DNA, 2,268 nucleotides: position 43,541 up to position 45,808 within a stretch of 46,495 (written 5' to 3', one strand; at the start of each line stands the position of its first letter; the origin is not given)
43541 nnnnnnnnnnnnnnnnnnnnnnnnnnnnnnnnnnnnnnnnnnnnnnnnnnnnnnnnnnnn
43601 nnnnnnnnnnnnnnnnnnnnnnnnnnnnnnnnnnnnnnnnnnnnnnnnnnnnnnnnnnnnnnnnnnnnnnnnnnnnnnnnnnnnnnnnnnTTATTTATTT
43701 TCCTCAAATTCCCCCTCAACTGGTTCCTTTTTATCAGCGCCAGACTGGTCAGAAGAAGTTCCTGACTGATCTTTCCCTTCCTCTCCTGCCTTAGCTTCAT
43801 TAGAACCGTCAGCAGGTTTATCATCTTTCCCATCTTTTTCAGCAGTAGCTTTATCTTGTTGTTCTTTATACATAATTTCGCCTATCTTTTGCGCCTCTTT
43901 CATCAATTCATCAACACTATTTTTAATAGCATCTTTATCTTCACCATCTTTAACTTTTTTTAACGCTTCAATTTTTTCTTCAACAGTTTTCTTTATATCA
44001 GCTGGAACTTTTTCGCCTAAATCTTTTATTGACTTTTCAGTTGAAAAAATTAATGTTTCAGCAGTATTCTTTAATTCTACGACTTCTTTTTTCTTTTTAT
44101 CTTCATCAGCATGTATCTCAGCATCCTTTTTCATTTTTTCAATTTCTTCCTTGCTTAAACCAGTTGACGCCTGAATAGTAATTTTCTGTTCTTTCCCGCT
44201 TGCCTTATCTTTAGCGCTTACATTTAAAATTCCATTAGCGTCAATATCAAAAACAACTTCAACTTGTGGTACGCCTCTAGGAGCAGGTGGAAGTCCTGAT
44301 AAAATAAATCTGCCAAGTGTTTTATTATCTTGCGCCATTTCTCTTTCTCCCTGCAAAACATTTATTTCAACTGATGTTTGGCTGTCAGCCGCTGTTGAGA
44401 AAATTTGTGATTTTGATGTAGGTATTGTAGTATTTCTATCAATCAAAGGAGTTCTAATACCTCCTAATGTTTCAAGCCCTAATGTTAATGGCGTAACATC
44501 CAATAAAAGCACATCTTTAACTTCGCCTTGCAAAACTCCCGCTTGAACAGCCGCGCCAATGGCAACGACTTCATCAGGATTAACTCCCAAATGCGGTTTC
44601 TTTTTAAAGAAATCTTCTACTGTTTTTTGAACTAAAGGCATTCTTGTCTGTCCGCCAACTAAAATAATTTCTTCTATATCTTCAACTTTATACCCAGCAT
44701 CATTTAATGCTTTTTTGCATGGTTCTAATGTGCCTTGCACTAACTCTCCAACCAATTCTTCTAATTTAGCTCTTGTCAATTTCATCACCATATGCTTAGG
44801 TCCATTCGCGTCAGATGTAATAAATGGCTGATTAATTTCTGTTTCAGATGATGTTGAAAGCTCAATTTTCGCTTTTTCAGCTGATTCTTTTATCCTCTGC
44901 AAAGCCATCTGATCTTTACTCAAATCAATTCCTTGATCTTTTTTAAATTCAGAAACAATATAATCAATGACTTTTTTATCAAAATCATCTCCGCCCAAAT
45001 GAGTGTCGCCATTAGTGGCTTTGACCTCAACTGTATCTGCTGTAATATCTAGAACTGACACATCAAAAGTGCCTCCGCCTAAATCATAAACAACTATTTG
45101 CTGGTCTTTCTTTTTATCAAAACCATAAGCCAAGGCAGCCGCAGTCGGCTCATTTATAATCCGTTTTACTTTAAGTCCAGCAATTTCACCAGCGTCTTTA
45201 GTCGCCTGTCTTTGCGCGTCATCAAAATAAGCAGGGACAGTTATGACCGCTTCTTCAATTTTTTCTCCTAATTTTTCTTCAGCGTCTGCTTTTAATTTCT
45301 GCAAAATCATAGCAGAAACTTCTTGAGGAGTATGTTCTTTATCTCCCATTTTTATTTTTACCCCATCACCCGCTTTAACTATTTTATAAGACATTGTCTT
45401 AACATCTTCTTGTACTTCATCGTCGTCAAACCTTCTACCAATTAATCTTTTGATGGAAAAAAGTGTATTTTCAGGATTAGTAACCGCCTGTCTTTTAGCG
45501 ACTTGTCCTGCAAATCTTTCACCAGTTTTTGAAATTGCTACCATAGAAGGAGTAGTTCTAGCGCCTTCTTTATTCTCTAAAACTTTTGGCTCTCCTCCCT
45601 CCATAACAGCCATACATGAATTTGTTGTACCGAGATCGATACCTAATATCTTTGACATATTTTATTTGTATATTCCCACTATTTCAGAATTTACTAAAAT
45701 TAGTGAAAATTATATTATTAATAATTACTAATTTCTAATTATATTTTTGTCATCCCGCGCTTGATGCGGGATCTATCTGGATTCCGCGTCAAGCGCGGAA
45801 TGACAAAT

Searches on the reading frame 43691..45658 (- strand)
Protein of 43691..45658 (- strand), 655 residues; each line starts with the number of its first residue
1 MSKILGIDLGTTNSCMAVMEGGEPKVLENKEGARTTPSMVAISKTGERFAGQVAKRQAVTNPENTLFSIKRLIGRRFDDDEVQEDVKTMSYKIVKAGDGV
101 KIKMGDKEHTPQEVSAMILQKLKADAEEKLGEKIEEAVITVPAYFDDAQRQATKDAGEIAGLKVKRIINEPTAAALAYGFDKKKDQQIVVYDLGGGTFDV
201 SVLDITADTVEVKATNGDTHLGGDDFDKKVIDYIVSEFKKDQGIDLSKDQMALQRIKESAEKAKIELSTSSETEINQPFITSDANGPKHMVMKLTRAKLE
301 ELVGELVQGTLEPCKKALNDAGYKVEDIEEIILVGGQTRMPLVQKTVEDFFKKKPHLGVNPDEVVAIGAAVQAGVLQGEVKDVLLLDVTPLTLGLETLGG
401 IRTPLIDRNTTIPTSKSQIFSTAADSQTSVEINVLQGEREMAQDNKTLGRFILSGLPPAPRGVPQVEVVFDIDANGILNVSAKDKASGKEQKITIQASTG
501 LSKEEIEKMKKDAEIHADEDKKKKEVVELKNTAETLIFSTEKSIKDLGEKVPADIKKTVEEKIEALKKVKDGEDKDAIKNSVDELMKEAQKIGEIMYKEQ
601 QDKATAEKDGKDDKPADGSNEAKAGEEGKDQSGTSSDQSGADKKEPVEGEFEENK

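Call 27: search_protein_families(library=ncbifam, proteins=[window:43691-45658:-], max_evalue=1e-8)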
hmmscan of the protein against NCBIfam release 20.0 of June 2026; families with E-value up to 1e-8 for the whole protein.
window:43691-45658:- (655 aa): 13 families
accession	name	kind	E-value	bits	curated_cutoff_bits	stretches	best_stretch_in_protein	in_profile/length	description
NF001413.0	PRK00290.1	equivalog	4.4e-298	989.9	648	1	1-621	1-619/625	molecular chaperone DnaK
TIGR02350.1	prok_dnaK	equivalog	2e-289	961.1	822.55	1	3-598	1-596/596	molecular chaperone DnaK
NF009947.0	PRK13411.1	equivalog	2.5e-267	888.3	1002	1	1-632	1-637/662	molecular chaperone DnaK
NF009946.0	PRK13410.1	equivalog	1.5e-240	800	1019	1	1-642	1-640/669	molecular chaperone DnaK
NF003520.0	PRK05183.1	subfamily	5.1e-186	619.8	620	1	5-604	22-612/621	Fe-S protein assembly chaperone HscA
TIGR01991.1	HscA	equivalog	5.4e-184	613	708.55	1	5-606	2-594/600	Fe-S protein assembly chaperone HscA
NF002399.0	PRK01433.1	equivalog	1.3e-125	420.3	743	1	4-592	21-573/595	Fe-S protein assembly chaperone HscA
NF008673.0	PRK11678.1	equivalog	3.7e-22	78.8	331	1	114-210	129-233/450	molecular chaperone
NF010539.0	PRK13927.1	subfamily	1.3e-14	53.9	293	1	116-370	81-323/339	rod shape-determining protein MreB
TIGR00904.1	mreB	subfamily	2.5e-13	49.8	365.75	1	5-370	5-323/334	MreB/Mrl family cell shape determining protein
NF011660.0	PRK15080.1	equivalog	8e-13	48.2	182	1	116-221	76-176/277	ethanolamine utilization protein EutJ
TIGR02529.1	EutJ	subfamily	3.7e-12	46.2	152.1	1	116-221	43-143/239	ethanolamine utilization protein EutJ family protein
NF010540.1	PRK13929.1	exception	1.3e-11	44.2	515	1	113-372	75-323/334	rod-share determining protein MreBH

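Call 28: find_homologous_proteins(query=window:43691-45658:-, max_evalue=1e-100)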
Query window:43691-45658:- (655 aa): 8000 proteins with E <= 1e-100 among 8000 candidates; the best 120 are listed.
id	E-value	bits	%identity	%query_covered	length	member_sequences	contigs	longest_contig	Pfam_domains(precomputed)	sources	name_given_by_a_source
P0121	0.0e+0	1385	100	100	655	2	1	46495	PF00012.27,PF06723.20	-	-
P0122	0.0e+0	1191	86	100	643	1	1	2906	PF00012.27,PF06723.20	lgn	-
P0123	0.0e+0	1177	85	96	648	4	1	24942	PF00012.27,PF06723.20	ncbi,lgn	ncbi:MAG: molecular chaperone DnaK [bacterium]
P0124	0.0e+0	1175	84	100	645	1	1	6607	PF00012.27,PF06723.20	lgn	-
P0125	0.0e+0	1171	84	100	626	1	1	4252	PF00012.27,PF06723.20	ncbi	ncbi:MAG: molecular chaperone DnaK [bacterium]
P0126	0.0e+0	1169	83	100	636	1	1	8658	PF00012.27,PF06723.20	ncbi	ncbi:MAG: molecular chaperone DnaK [bacterium]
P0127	0.0e+0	1159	84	100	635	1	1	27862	PF00012.27,PF06723.20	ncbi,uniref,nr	ncbi:molecular chaperone DnaK [Candidatus Falkowbacteria bacterium RBG_13_39_14]|uniref:Chaperone pr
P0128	0.0e+0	1149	82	100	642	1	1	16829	PF00012.27,PF06723.20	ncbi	ncbi:MAG: molecular chaperone DnaK [bacterium]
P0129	0.0e+0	1146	82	100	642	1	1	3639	PF00012.27,PF06723.20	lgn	-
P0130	0.0e+0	1122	81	100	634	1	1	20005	PF00012.27,PF06723.20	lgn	-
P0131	0.0e+0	1063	75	100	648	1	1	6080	PF00012.27,PF06723.20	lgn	-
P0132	0.0e+0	1058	75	100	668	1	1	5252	PF00012.27,PF06723.20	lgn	-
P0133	0.0e+0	1055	80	92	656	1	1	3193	PF00012.27,PF06723.20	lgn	-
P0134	0.0e+0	1053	75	98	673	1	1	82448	PF00012.27,PF06723.20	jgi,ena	-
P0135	0.0e+0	1052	75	99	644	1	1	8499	PF00012.27,PF06723.20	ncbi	ncbi:MAG: molecular chaperone DnaK [Candidatus Kuenenbacteria bacterium]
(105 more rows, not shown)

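Call 71: list_cluster_members(proteins=[window:43691-45658:-, window:39838-40950:-, window:11067-12686:-, window:20213-21751:+, window:25228-26973:+, window:21829-22668:-, window:22849-23697:-, window:29622-31187:-, window:41098-42405:-, window:16416-17657:-])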
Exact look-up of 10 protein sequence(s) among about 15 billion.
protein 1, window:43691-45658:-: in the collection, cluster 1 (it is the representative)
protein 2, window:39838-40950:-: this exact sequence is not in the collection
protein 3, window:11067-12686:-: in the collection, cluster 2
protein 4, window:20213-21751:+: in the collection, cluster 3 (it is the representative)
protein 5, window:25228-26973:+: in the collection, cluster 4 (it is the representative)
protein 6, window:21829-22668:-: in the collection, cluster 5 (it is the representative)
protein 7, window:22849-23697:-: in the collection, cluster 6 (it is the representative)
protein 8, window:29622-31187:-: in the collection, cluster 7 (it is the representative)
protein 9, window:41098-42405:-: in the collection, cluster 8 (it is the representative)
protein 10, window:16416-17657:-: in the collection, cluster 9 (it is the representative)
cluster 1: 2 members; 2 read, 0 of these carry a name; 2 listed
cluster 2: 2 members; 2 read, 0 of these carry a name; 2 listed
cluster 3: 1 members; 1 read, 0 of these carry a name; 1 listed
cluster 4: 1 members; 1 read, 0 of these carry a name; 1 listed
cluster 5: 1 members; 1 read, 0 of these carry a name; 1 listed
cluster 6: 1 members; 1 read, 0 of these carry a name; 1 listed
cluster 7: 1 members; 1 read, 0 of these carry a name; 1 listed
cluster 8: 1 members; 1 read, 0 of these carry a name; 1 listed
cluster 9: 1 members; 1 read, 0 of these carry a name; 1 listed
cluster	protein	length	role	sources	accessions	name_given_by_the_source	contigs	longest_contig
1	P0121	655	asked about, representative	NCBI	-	-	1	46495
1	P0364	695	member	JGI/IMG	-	-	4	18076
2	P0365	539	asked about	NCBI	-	-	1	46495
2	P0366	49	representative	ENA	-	-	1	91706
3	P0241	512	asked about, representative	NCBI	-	-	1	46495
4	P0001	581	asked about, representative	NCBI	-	-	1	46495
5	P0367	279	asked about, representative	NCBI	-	-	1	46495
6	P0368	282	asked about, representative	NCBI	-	-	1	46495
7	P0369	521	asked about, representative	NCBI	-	-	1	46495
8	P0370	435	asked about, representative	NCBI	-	-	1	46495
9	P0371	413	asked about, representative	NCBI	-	-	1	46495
